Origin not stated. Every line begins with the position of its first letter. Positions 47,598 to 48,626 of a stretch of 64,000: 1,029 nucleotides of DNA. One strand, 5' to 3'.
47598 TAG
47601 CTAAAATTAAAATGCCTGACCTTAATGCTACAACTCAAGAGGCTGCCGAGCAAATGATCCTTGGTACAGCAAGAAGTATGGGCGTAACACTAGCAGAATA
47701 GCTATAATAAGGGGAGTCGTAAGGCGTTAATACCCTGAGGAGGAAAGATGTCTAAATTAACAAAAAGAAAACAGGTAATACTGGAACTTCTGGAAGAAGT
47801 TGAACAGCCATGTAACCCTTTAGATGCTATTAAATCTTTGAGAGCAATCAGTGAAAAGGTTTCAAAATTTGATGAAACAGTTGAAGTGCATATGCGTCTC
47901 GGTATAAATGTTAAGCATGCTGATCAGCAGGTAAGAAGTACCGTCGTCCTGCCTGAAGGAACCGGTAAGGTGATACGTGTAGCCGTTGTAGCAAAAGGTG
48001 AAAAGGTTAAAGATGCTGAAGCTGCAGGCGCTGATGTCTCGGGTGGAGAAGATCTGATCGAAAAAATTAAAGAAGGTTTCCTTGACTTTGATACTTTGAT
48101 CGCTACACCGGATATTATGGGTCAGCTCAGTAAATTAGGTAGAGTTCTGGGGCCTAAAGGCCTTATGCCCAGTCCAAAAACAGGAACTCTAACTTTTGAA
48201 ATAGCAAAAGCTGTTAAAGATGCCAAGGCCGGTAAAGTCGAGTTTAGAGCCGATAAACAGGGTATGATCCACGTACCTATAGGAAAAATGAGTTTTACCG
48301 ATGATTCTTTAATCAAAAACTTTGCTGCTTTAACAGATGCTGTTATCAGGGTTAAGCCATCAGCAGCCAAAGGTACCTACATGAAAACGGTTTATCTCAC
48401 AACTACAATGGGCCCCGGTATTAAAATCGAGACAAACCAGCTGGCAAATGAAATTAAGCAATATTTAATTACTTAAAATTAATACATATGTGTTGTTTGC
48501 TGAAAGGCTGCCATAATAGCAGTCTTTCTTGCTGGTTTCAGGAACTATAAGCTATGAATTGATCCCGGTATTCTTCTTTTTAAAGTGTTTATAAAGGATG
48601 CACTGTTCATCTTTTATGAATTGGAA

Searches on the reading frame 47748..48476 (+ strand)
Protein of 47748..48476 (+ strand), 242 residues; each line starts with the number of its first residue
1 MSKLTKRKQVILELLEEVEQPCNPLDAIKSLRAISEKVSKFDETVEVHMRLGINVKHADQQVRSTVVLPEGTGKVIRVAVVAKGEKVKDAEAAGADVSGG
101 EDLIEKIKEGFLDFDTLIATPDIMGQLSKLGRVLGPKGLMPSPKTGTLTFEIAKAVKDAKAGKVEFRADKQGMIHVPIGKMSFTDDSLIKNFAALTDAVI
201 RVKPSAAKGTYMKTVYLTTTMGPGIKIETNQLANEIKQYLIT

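Call 3: search_protein_families(library=pfam, proteins=[window:47748-48476:+])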
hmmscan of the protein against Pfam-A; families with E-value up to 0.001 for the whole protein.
window:47748-48476:+ (242 aa): 1 family
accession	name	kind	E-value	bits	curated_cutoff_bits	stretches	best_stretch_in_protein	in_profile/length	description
PF00687.26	Ribosomal_L1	-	3.8e-66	222.9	32.2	1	36-223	4-198/198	Ribosomal protein L1p/L10e family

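Call 4: search_protein_families(library=ncbifam, proteins=[window:47748-48476:+])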
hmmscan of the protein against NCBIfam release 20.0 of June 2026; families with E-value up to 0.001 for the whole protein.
window:47748-48476:+ (242 aa): 3 families
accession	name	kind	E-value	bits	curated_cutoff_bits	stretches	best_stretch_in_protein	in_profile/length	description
TIGR01169.1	rplA_bact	equivalog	3.1e-91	304.8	216.3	1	3-231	1-226/227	50S ribosomal protein L1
NF003244.0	PRK04203.1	equivalog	1.2e-28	100.1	203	1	27-228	11-215/216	50S ribosomal protein L1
TIGR01170.1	rplA_mito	equivalog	8.8e-25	87.2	129.05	1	27-162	6-140/140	ribosomal protein uL1, mitochondrial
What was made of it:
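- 47748..48476 (+): rplA (L1), last gene of the rplKA unit. TIGR01169, 304.8 bits against a cutoff of 216 (call 4).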

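Call 10: find_related_loci(query=window:47748-48476:+, collection=genome_contigs, flank=10000)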
Query window:47748-48476:+ (242 aa) in genome_contigs; peptide patterns used: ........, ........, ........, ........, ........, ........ (x = any residue, [..] = any of these).
600 stretches matched a pattern (row limit reached: there are more); 569 encode a relative of the query (tblastn E <= 1e-3); the best 80 are kept; 80 distinct loci.
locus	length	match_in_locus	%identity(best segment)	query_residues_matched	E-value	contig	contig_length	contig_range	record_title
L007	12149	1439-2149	72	4-240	2e-116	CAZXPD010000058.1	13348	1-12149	MAG TPA_asm: uncultured Gammaproteobacteria bacterium isolate binchicken_co20_413 genome assembly, contig: NODE_8679_len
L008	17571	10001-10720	73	1-240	7e-116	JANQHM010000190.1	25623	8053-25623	MAG: Candidatus Gastranaerophilales bacterium isolate PL23b_bin.96 k99_1663781, whole genome shotgun sequence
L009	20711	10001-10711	68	1-237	5e-109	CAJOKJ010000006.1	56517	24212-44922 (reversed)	Candidatus Gastranaerophilales bacterium isolate Reindeer_1_mag_119 genome assembly, contig: scaffold_500, whole genome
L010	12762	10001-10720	67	1-240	1e-108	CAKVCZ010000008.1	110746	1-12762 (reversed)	MAG: uncultured Candidatus Melainabacteria bacterium isolate REFINED_METABAT215_TOP10_CONTIGS_1500_ASSEMBLY_K77_MERGED__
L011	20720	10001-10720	67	1-240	5e-107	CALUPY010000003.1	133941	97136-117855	MAG: Candidatus Gastranaerophilales bacterium isolate BRZ_BN__bin44 genome assembly, contig: BRZ_BN__NODE_156_length_133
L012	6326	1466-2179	67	1-238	1e-106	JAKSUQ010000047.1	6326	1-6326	MAG: bacterium isolate Horse_feces337 MAG337_47, whole genome shotgun sequence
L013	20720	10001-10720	65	1-240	5e-106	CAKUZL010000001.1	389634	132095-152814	MAG: uncultured Candidatus Melainabacteria bacterium isolate REFINED_METABAT215_TOP10_CONTIGS_1500_ASSEMBLY_K77_MERGED__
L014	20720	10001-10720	65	1-240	5e-106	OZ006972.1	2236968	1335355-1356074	MAG: Candidatus Gastranaerophilales bacterium isolate metabat2_pooled_hifiasm.1023 MAG genome assembly, chromosome: 1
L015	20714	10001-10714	66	1-238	4e-106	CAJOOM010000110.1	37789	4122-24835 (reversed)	Candidatus Gastranaerophilales bacterium isolate Rumen_Coassembly_mag_1497 genome assembly, contig: k87_20296541, whole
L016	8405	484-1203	65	1-240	1e-105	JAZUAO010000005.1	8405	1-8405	MAG: Candidatus Gastranaerophilaceae bacterium isolate T1900045320_YK20190009.MAGScoT_cleanbin_000003 SGB_6344_k141_2280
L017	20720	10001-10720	65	1-240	1e-105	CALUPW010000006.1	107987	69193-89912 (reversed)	MAG: Candidatus Gastranaerophilales bacterium isolate BRZ_FE__bin44 genome assembly, contig: BRZ_FE__NODE_389_length_107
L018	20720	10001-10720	65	1-240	8e-106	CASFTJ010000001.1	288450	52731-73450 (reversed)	uncultured bacterium isolate O54_L4_305305_idba_bin.125 genome assembly, contig: O54_L4_305305_idba_bin.125.fa_scaffold_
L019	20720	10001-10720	65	1-240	1e-105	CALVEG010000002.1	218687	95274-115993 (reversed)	MAG: Candidatus Gastranaerophilales bacterium isolate BRZ_FD__bin57 genome assembly, contig: BRZ_FD__NODE_49_length_2186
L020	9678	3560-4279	65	1-240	7e-106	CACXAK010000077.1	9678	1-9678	uncultured bacterium isolate RUG11085 genome assembly, contig: RUG11085_asm_77, whole genome shotgun sequence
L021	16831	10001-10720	64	1-240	2e-105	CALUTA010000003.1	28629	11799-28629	MAG: Candidatus Gastranaerophilales bacterium isolate BRZ_IV__bin51 genome assembly, contig: BRZ_IV__NODE_1186_length_28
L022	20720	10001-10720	65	1-240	2e-105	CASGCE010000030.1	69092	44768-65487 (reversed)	uncultured bacterium isolate SI.B5.metabat-bins.116 genome assembly, contig: SI.B5.metabat-bins.116.fa_k141_332829, whol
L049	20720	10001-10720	63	1-240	3e-104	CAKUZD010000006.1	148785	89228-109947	MAG: uncultured Candidatus Melainabacteria bacterium isolate REFINED_METABAT215_TOP10_CONTIGS_1500_ASSEMBLY_K77_MERGED__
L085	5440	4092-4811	63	1-240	2e-101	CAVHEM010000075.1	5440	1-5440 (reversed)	Bacteroidaceae bacterium isolate H07654-L1_cleanbin_000008 genome assembly, contig: Spades_H07654-L1_contig_11161, whole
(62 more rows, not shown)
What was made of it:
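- The best rplA relatives are Gastranaerophilales/Melainabacteria MAGs at 62-73% identity (call 10).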

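Call 23: search_protein_families(library=pfam, proteins=[L022:10790-11407:+, L022:11376-12002:-, L022:12011-12766:-, L022:12759-13418:-, L022:13658-14095:+, L022:14140-16680:-, L022:16897-17634:+, L022:17645-18892:-, L022:18968-19639:-, L022:19876-20475:+])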
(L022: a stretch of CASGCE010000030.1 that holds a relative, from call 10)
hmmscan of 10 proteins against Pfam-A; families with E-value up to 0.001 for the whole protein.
L022:10790-11407:+ (205 aa): 2 families
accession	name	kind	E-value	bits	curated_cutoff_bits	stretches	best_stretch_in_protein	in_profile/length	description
PF02223.23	Thymidylate_kin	-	4.6e-50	170.3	27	1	9-195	1-185/185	Thymidylate kinase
PF13521.12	AAA_28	-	3.6e-07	31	27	1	7-168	2-146/164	AAA domain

L022:11376-12002:- (208 aa): 0 families

L022:12011-12766:- (251 aa): 1 family
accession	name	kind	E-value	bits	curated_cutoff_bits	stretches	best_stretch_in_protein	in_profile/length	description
PF00557.29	Peptidase_M24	-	8e-48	163.4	23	1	12-240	2-208/208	Metallopeptidase family M24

L022:12759-13418:- (219 aa): 4 families
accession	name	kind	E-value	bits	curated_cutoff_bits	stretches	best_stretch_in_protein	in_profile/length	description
PF00406.28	ADK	-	2.9e-47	161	26.8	1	8-195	2-150/151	Adenylate kinase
PF13207.12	AAA_17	-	4.3e-27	95.5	27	1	8-133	1-123/136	AAA domain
PF05191.20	ADK_lid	-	1.3e-16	60.6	26.6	1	132-167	1-36/36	Adenylate kinase, active site lid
PF17213.9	Hydin_ADK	-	0.0005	20.7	27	0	61-87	169-195/196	Hydin Adenylate kinase-like domain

L022:13658-14095:+ (145 aa): 0 families

L022:14140-16680:- (846 aa): 5 families
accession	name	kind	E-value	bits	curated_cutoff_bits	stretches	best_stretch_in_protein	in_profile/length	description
PF00204.31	DNA_gyraseB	-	1.9e-65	220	27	1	256-425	1-172/173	DNA gyrase B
PF00986.26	DNA_gyraseB_C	-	1.3e-30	105.7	29.8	1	774-835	2-63/63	DNA gyrase B subunit, carboxyl terminus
PF01751.28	Toprim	-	5.1e-19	68.7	23.1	1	454-568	1-95/96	Toprim domain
PF02518.31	HATPase_c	-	1.1e-16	61.7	26.4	1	68-208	3-109/111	Histidine kinase-, DNA gyrase B-, and HSP90-like ATPase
PF18053.6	GyrB_insert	-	2.1e-05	24.9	26.1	1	613-764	13-159/167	DNA gyrase B subunit insert domain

L022:16897-17634:+ (245 aa): 1 family
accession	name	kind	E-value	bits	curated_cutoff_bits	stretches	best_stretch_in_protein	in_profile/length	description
PF07963.17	N_methyl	-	1.5e-06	28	21.2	1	12-34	3-25/27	Prokaryotic N-terminal methylation motif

L022:17645-18892:- (415 aa): 6 families
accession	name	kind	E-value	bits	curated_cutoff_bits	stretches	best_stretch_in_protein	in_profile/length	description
PF03572.23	Peptidase_S41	-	1.8e-53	181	24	1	219-380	1-165/165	Peptidase family S41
PF17820.7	PDZ_6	-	1.9e-12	47.2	27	1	139-193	2-54/54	PDZ domain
PF00595.29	PDZ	-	1.7e-11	44.8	23.2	1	124-191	10-80/81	PDZ domain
PF13180.12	PDZ_2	-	1.9e-10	41.3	27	1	125-196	2-72/80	PDZ domain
PF14684.11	Tricorn_C1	-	9.5e-07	29.1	24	1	48-84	7-43/59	Tricorn protease C1 domain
PF22694.1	CtpB_N-like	-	2.2e-06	28.5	27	1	68-109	42-83/85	Activating protease CtpB N-terminal domain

L022:18968-19639:- (223 aa): 0 families

L022:19876-20475:+ (199 aa): 1 family
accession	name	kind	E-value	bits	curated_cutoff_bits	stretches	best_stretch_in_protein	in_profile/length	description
PF00466.25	Ribosomal_L10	-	8.7e-28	96.8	22.8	1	29-125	2-99/100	Ribosomal protein L10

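Call 24: search_protein_families(library=pfam, proteins=[L008:11673-12323:+, L008:12343-13662:-, L008:13883-15271:+, L008:15939-16613:-, L007:2174-2644:-, L007:4336-5382:+, L007:6000-8669:-, L049:1068-1709:-, L049:1702-5577:-, L049:7225-7830:+])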
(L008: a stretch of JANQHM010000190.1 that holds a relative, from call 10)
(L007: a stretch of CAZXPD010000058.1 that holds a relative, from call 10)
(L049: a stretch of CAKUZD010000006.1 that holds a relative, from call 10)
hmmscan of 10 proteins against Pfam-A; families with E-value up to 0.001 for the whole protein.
L008:11673-12323:+ (216 aa): 4 families
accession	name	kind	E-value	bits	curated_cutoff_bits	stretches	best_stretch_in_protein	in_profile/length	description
PF00717.28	Peptidase_S24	-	3.3e-17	62.7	23.3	1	105-208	19-115/116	Peptidase S24-like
PF01381.28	HTH_3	-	7.3e-09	36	23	1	10-64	1-55/55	Helix-turn-helix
PF12844.13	HTH_19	-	2e-07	31.2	30.2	1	8-69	2-63/64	Helix-turn-helix domain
PF13560.12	HTH_31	-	0.00011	22.9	27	1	6-51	2-48/64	Helix-turn-helix domain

L008:12343-13662:- (439 aa): 3 families
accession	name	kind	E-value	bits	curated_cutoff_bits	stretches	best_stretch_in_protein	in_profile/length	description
PF01134.28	GIDA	-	9e-100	334.9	22.1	1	4-369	3-390/391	Glucose inhibited division protein A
PF07992.20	Pyr_redox_2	-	0.00024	21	26.1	1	3-79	3-58/291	Pyridine nucleotide-disulphide oxidoreductase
PF13450.12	NAD_binding_8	-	0.00036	21.2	21.9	1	5-33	1-29/68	NAD(P)-binding Rossmann-like domain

L008:13883-15271:+ (462 aa): 1 family
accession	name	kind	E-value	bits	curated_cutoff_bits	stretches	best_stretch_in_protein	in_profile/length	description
PF00082.27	Peptidase_S8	-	1.6e-05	24.8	21.8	1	119-278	50-197/288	Subtilase family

L008:15939-16613:- (224 aa): 1 family
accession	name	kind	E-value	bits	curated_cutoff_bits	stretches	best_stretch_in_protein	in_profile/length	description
PF00814.31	TsaD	-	2e-21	77.3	24.8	1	38-144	30-146/264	tRNA N6-adenosine threonylcarbamoyltransferase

L007:2174-2644:- (156 aa): 0 families

L007:4336-5382:+ (348 aa): 1 family
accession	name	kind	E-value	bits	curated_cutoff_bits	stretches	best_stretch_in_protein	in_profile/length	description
PF06114.19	Peptidase_M78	-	1.4e-11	44.7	22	1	136-231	33-118/123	IrrE N-terminal-like domain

L007:6000-8669:- (889 aa): 6 families
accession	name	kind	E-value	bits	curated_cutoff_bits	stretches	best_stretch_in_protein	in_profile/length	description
PF00133.28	tRNA-synt_1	-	3.9e-149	497.3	22.7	1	23-575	1-413/414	tRNA synthetases class I (I, L, M and V)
PF08264.19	Anticodon_1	-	5.3e-44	150.1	25.1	1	618-760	1-143/148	Anticodon-binding domain of tRNA ligase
PF09334.17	tRNA-synt_1g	-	4.3e-29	101.9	20.1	2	345-581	159-372/391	tRNA synthetases class I (M)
PF10458.14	Val_tRNA-synt_C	-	6.1e-13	49.3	25.9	1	824-888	1-65/66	Valyl tRNA synthetase tRNA binding arm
PF13603.12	tRNA-synt_1_2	-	1.7e-09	37.9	25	1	250-314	86-150/185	Leucyl-tRNA synthetase, editing domain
PF01406.26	tRNA-synt_1e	-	1.6e-06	28.2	27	0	495-564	214-282/301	tRNA synthetases class I (C) catalytic domain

L049:1068-1709:- (213 aa): 2 families
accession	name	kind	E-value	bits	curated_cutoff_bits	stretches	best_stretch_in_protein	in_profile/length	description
PF12705.13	PDDEXK_1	-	8.1e-24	85.3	22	1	4-212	2-246/247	PD-(D/E)XK nuclease superfamily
PF01930.23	Cas_Cas4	-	1.8e-10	41.6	22.7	1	95-213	52-159/160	Domain of unknown function DUF83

L049:1702-5577:- (1291 aa): 5 families
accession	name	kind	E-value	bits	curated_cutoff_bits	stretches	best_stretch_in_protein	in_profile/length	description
PF00580.27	UvrD-helicase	-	7.9e-47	160.6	23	1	640-896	4-268/271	UvrD/REP helicase N-terminal domain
PF13361.12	UvrD_C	-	6.5e-17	62.4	25.6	1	1161-1262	277-349/350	UvrD-like helicase C-terminal domain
PF13245.12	AAA_19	-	5.6e-12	46.4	25.1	1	648-880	10-131/134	AAA domain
PF13538.12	UvrD_C_2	-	1.8e-10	40.9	27.4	1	1238-1258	31-51/52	UvrD-like helicase C-terminal domain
PF01443.25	Viral_helicase1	-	8.3e-05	22.9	21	0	654-704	3-51/228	Viral superfamily 1 RNA helicase core domain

L049:7225-7830:+ (201 aa): 0 families
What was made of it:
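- Different gene content occupies the gap across the order: tmk, map, adk, gyrB; a LexA-like gene and trmFO; valS (calls 23, 24).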
